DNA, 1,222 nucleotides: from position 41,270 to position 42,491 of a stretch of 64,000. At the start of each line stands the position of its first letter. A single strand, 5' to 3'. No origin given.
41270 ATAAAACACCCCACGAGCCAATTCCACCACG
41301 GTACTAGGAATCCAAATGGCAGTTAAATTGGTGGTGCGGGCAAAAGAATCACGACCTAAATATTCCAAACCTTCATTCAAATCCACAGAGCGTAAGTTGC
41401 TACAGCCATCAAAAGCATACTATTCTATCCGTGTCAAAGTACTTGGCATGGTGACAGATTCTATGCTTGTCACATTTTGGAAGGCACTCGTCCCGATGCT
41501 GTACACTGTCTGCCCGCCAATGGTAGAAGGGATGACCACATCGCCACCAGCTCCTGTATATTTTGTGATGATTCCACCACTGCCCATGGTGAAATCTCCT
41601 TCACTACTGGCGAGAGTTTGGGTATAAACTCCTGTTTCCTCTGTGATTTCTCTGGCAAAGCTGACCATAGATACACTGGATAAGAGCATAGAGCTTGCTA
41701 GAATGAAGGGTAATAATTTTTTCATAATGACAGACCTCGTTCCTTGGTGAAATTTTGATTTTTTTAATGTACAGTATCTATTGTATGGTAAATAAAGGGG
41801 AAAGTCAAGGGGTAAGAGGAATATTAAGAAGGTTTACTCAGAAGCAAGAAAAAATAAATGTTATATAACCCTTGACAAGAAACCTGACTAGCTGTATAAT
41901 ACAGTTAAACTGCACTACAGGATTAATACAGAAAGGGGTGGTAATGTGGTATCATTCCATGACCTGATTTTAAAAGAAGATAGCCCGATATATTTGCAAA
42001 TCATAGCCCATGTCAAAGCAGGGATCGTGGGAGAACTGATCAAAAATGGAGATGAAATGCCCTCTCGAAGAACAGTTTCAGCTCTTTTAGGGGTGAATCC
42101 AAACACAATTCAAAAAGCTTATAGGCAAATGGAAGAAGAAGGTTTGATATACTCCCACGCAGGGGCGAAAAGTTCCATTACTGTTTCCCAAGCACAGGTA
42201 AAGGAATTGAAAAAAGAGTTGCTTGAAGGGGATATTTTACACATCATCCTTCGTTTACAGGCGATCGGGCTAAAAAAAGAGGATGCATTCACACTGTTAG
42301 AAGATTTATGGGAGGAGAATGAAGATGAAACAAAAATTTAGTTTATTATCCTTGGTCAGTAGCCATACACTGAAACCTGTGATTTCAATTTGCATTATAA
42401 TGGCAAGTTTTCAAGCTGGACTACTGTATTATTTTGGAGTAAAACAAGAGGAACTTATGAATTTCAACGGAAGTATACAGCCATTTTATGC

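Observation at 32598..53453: About 19 kb of accessory cargo bracketed by mirror-image gene modules (long-range inverted repeats)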

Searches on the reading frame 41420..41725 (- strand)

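Call 84: search_protein_families(library=pfam, proteins=[window:41420-41725:-], max_evalue=0.001)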
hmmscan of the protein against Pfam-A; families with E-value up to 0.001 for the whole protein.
window:41420-41725:- (101 aa): 1 family
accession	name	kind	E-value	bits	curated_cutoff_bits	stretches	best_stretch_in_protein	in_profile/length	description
PF13306.12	LRR_5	-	0.00014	22.2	27.7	1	72-101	20-49/127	BspA type Leucine rich repeat region (6 copies)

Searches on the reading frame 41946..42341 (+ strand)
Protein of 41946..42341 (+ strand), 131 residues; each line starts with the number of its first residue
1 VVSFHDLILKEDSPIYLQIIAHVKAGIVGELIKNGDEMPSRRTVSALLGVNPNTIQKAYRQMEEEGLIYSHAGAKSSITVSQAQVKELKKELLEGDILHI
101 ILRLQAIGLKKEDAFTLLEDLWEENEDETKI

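Call 33: search_protein_families(library=pfam, proteins=[window:41946-42341:+], max_evalue=0.0001)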
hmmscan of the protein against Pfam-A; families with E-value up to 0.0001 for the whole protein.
window:41946-42341:+ (131 aa): 1 family
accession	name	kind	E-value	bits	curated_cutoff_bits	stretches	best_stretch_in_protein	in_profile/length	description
PF00392.27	GntR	-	3.9e-09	36.5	27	1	16-73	2-59/64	Bacterial regulatory proteins, gntR family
